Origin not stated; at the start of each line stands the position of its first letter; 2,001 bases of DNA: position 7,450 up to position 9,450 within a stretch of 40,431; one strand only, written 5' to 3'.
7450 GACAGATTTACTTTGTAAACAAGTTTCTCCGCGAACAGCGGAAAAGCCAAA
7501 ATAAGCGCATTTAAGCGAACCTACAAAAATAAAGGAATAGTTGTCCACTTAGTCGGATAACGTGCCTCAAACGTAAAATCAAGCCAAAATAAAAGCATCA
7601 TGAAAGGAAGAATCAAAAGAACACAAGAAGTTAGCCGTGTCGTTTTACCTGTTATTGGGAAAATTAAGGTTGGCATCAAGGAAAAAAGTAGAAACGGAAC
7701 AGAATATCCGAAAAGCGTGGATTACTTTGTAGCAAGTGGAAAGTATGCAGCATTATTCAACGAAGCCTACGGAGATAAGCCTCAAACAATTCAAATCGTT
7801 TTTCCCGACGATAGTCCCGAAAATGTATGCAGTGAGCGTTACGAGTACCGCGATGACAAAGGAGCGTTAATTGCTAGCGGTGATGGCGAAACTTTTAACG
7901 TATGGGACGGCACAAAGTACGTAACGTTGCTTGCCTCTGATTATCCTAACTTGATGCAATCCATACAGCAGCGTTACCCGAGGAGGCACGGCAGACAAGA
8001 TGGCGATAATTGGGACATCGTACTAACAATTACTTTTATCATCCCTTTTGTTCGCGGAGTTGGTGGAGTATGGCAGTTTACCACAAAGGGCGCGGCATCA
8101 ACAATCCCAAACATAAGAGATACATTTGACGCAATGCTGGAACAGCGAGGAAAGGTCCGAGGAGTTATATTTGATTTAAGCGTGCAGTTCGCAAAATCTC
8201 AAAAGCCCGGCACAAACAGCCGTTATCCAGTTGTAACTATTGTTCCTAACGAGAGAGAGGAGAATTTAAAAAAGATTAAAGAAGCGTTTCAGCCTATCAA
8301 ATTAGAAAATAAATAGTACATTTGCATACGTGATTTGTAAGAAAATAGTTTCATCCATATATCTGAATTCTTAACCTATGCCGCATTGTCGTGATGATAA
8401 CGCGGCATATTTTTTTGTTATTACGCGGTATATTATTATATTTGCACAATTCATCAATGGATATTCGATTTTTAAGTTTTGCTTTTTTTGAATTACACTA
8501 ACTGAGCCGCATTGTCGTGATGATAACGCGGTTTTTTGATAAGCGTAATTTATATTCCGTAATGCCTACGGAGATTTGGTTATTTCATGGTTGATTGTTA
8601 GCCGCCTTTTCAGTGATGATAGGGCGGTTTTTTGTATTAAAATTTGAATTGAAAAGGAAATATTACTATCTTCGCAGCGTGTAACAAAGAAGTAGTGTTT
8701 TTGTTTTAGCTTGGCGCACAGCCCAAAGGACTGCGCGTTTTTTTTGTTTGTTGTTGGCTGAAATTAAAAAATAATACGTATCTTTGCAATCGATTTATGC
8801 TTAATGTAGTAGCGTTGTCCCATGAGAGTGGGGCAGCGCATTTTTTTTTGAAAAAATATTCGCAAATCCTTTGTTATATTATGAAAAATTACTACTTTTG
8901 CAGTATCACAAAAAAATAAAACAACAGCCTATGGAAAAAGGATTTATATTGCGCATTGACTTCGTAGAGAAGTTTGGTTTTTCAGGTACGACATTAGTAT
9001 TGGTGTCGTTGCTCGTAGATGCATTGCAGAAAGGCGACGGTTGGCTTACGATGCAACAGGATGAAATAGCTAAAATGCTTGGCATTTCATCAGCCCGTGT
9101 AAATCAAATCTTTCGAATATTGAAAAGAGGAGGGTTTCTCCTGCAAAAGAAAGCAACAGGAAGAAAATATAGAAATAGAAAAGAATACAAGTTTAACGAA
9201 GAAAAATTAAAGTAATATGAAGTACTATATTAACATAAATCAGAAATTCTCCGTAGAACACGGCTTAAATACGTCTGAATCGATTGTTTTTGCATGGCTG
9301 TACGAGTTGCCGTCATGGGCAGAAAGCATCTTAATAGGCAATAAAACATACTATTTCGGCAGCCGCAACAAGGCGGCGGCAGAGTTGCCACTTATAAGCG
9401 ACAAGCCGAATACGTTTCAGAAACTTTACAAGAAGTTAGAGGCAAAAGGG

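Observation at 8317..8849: Tandem array of five ORF-free promoter / short transcript / terminator cassettes upstream of the replication genes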

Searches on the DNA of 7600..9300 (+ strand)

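Call 10: search_rna_families(source=window, start=8250, end=8950, threshold=evalue, max_evalue=10)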
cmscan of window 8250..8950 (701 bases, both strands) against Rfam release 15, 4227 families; matches with E-value up to 10: 17.
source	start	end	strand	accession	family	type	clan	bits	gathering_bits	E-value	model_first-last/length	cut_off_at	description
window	8804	8915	+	RF01443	S_pombe_snR91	Gene; snRNA; snoRNA; HACA-box;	-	24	50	0.073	1-144/144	no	small nucleolar RNA snR91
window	8424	8545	+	RF00121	MicC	Gene; sRNA;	-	22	90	0.93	1-123/123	no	MicC RNA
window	8546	8572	-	RF01107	SBRMV1_UPD-PKf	Cis-reg;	-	21.7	39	0.15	1-27/27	no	Pseudoknot of upstream pseudoknot domain (UPD) of the 3'UTR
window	8261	8312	-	RF02425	SpF01_sRNA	Gene; sRNA;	-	21.3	55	2.8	1-80/80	no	Streptococcus sRNA SpF01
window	8778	8850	+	RF04319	BTncRNA_FopS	Gene; sRNA;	-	20.6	56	1.3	1-71/71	no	Bacteroidetes FopS (family of paralogous sRNAs)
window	8763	8846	+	RF04179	BTnc049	Gene; sRNA;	-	20.4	81.9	0.66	1-111/111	no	Bacteroides sRNA BTnc049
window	8679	8744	+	RF02877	NmsRb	Gene; sRNA;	-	20.3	52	1.1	1-91/91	no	Neisseria metabolic switch regulator b (RcoF1/NgncR163)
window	8443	8543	+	RF04312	trpB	Cis-reg;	-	19.1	59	5.6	1-107/107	no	trpB ncRNA motif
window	8372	8546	-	RF01402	STnc150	Gene; sRNA;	-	19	60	0.098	1-267/267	no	STnc150 Hfq binding RNA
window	8656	8750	+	RF04312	trpB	Cis-reg;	-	18.2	59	8.5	1-107/107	no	trpB ncRNA motif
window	8365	8422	-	RF02319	TtnuHACA12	Gene; snRNA; snoRNA; HACA-box;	-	17.7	80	9.9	1-131/131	no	Tetrahymena snoRNA TtnuHACA12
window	8269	8450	-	RF02696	Teg49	Gene; sRNA;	-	17.1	186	4.6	1-196/196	no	Teg49 sRNA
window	8332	8459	-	RF02860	Arrc14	Gene; sRNA;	-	16.9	99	8.8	1-167/167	no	Actinobacillus sRNA 14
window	8813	8859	+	RF01581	RUF6-5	Gene; sRNA;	-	16.5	70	2.2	1-156/156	no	Plasmodium RNA of unknown function RUF6-5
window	8609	8651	+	RF01197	snR39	Gene; snRNA; snoRNA; CD-box;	CL00054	16.3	40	6.1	1-95/95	no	Small nucleolar RNA snR39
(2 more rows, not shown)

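Call 11: search_dna_similar(query=window:7600-9300:+, collection=phages, mode=distant, max_rows=30)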
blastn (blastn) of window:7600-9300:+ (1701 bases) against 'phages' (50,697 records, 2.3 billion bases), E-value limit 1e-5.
Records with a match: 7; places in all: 7; records where one place covers at least 80% of the query: 1.
Best place of each record, by identity: 80-90% 1; 60-80% 6.
By first word of the organism name: Bacteroides 2; Parabacteroides 2; Bacteriophage 1; Elizabethkingia 1; Alistipes 1.
By host as written in the record: - 1; Bacteroides koreensis HM3 1; Elizabethkingia anophelis 1; Parabacteroides distasonis APCS2/PD 1; Parabacteroides distasonis DA491 1; Alistipes shahii DA73 1; Bacteroides uniformis MB20-85 1.
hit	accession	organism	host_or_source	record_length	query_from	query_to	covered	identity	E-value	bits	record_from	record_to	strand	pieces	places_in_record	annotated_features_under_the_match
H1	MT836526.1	Bacteriophage sp.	human fecal samples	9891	1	1700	93%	88.2%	0e+0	1987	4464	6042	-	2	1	record has no annotation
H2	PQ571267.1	Bacteroides phage BKO1-3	Bacteroides koreensis HM3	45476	105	656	32%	69.9%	2e-57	230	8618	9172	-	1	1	recombination directionality factor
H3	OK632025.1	Elizabethkingia phage TCUEAP2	Elizabethkingia anophelis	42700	113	690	34%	66.7%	6e-32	145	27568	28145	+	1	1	hypothetical protein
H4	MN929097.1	Parabacteroides phage PDS1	Parabacteroides distasonis APCS2/PD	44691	93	612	31%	68.9%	3e-48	199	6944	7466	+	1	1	hypothetical protein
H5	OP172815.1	Parabacteroides phage PD491P1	Parabacteroides distasonis DA491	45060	93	612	31%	68.7%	1e-47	197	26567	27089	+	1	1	hypothetical protein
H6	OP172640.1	Alistipes phage AS73P1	Alistipes shahii DA73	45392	105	612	30%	69.7%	2e-51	210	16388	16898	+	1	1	hypothetical protein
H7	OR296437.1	Bacteroides phage C1_85S2P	Bacteroides uniformis MB20-85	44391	93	532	26%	70.0%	4e-46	193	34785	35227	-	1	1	hypothetical protein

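Call 13: get_annotated_region(hit=H1, flank=3000)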
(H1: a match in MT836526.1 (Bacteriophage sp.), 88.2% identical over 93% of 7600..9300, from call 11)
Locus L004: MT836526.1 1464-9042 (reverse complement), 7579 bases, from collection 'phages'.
description: UNVERIFIED: Bacteriophage sp. clone scaffold_2416 genomic sequence.
organism: Bacteriophage sp. (NCBI taxid 38018)
taxonomy: Viruses
host: -; source: human fecal samples; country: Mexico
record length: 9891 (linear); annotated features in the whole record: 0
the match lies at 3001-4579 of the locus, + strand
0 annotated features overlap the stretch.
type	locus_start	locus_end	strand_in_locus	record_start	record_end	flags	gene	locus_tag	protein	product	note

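Call 14: get_annotated_region(hit=H2, flank=3500)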
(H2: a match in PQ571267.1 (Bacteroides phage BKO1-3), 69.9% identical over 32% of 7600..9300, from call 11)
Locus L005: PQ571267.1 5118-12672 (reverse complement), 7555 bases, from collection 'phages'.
description: Bacteroides phage BKO1-3, complete genome.
organism: Bacteroides phage BKO1-3 (NCBI taxid 3385215)
taxonomy: Viruses
host: Bacteroides koreensis HM3; source: sewage from septic tank; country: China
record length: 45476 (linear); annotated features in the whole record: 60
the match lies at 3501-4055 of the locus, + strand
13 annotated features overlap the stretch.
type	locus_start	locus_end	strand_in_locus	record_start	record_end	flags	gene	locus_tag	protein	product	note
CDS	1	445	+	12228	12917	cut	-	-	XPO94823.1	DUF3268 family zinc-finger domain-containing protein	BKO1-3_gp19; BKO1-3_gp19; Annot2=(structure alignment-afuniprot50) AF-A0A0T9N3R9-F1-model_v4 Protein of uncharacterized ...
CDS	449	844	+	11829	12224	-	-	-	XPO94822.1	head-tail adaptor Ad1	BKO1-3_gp18; BKO1-3_gp18; Annot2=(structure alignment-afuniprot50) AF-A0A2R5F9A9-F1-model_v4 Pilus assembly protein PilM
CDS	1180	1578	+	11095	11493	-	-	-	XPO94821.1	hypothetical protein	BKO1-3_gp17; BKO1-3_gp17; None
CDS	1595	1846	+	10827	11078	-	-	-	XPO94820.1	hypothetical protein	BKO1-3_gp16; BKO1-3_gp16; None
CDS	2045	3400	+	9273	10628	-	-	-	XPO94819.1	exonuclease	BKO1-3_gp15; BKO1-3_gp15; Annot2=(hmm profile search-vog [Rank2]) VOG45984 REFSEQ exonuclease;Annot3=(hmm profile ...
CDS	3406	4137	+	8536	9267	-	-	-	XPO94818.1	recombination directionality factor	BKO1-3_gp14; BKO1-3_gp14; Annot2=(structure alignment-afuniprot50) AF-A0A257NWU5-F1-model_v4 Hydrolase or metal-binding ...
CDS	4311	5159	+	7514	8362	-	-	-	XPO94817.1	hypothetical protein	BKO1-3_gp13; BKO1-3_gp13; None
CDS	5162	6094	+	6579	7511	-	-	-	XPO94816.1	hypothetical protein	BKO1-3_gp12; BKO1-3_gp12; None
CDS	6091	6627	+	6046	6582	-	-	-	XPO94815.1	Holliday junction resolvase MOC1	BKO1-3_gp11; BKO1-3_gp11; Annot2= chloroplastic;Annot3=(hmm profile search-phrog [Rank2]) phrog_1770 Holliday junction ...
CDS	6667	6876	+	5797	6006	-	-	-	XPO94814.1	hypothetical protein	BKO1-3_gp10; BKO1-3_gp10; None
CDS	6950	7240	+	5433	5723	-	-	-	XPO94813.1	hypothetical protein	BKO1-3_gp9; BKO1-3_gp9; None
CDS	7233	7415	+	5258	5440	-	-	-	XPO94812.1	hypothetical protein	BKO1-3_gp8; BKO1-3_gp8; None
CDS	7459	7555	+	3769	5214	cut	-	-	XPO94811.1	chromosome partition protein Smc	BKO1-3_gp7; BKO1-3_gp7; Annot2=(structure alignment-afuniprot50) AF-A0A832X1D8-F1-model_v4 AAA family ATPase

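Call 15: get_annotated_region(hit=H4, flank=3500)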
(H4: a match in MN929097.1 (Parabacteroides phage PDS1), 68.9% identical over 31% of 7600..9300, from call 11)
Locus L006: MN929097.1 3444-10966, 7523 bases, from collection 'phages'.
description: Parabacteroides phage PDS1, complete genome.
organism: Parabacteroides phage PDS1 (NCBI taxid 2709316)
taxonomy: Viruses; Duplodnaviria; Heunggongvirae; Uroviricota; Caudoviricetes
host: Parabacteroides distasonis APCS2/PD; source: human feces; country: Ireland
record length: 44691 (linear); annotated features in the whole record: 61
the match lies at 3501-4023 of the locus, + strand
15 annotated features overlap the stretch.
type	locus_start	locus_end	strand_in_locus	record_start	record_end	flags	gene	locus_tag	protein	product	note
CDS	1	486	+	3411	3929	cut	-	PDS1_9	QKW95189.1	hypothetical protein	gp_9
CDS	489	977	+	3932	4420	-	-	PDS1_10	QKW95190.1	hypothetical protein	gp_10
CDS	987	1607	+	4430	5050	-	-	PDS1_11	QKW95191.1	hypothetical protein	gp_11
CDS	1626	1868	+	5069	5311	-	-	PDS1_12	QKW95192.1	helix-turn-helix transcriptional regulator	gp_12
CDS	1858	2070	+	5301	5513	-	-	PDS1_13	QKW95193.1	hypothetical protein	gp_13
CDS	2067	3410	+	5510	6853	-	-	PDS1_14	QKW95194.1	exonuclease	gp_14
CDS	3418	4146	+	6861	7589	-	-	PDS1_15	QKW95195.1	hypothetical protein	gp_15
CDS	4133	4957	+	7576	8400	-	-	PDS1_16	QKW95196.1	replication initiator A family protein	gp_16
CDS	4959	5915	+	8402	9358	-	-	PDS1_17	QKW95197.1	hypothetical protein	gp_17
CDS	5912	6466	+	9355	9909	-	-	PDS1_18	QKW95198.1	holliday junction resolvase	Holliday junction resolvase, RuvC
CDS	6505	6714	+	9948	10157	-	-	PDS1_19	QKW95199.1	hypothetical protein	gp_19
CDS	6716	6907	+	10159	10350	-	-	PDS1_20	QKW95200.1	hypothetical protein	gp_20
CDS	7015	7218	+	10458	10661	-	-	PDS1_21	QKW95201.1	hypothetical protein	gp_21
CDS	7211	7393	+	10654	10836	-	-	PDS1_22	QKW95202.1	hypothetical protein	gp_22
CDS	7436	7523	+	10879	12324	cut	-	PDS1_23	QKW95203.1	condensin/DNA repair protein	condensin/DNA repair protein RecN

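Call 64: search_rna_families(source=window, start=8760, end=8860, threshold=evalue, max_evalue=1, show_alignments=3)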
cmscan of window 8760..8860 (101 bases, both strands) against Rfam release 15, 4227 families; matches with E-value up to 1: 6.
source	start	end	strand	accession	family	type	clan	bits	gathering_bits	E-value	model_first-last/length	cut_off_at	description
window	8760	8854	+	RF00557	L10_leader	Cis-reg; leader;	-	23.8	44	0.017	62-138/138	5'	Ribosomal protein L10 leader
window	8778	8850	+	RF04319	BTncRNA_FopS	Gene; sRNA;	-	20.6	56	0.19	1-71/71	no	Bacteroidetes FopS (family of paralogous sRNAs)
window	8763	8846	+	RF04179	BTnc049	Gene; sRNA;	-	20.4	81.9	0.096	1-111/111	no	Bacteroides sRNA BTnc049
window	8793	8857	+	RF00464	mir-92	Gene; miRNA;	CL00137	13.4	47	0.63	1-80/80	no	mir-92 microRNA precursor family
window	8769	8860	+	RF02577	tsr24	Gene; sRNA;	-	12.8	50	0.37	1-97/238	3'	S. aureus tsr24 small RNA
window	8760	8833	+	RF03046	Pseudomonadales-1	Gene; sRNA;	-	12.3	68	0.41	83-164/164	5'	Pseudomonadales-1 RNA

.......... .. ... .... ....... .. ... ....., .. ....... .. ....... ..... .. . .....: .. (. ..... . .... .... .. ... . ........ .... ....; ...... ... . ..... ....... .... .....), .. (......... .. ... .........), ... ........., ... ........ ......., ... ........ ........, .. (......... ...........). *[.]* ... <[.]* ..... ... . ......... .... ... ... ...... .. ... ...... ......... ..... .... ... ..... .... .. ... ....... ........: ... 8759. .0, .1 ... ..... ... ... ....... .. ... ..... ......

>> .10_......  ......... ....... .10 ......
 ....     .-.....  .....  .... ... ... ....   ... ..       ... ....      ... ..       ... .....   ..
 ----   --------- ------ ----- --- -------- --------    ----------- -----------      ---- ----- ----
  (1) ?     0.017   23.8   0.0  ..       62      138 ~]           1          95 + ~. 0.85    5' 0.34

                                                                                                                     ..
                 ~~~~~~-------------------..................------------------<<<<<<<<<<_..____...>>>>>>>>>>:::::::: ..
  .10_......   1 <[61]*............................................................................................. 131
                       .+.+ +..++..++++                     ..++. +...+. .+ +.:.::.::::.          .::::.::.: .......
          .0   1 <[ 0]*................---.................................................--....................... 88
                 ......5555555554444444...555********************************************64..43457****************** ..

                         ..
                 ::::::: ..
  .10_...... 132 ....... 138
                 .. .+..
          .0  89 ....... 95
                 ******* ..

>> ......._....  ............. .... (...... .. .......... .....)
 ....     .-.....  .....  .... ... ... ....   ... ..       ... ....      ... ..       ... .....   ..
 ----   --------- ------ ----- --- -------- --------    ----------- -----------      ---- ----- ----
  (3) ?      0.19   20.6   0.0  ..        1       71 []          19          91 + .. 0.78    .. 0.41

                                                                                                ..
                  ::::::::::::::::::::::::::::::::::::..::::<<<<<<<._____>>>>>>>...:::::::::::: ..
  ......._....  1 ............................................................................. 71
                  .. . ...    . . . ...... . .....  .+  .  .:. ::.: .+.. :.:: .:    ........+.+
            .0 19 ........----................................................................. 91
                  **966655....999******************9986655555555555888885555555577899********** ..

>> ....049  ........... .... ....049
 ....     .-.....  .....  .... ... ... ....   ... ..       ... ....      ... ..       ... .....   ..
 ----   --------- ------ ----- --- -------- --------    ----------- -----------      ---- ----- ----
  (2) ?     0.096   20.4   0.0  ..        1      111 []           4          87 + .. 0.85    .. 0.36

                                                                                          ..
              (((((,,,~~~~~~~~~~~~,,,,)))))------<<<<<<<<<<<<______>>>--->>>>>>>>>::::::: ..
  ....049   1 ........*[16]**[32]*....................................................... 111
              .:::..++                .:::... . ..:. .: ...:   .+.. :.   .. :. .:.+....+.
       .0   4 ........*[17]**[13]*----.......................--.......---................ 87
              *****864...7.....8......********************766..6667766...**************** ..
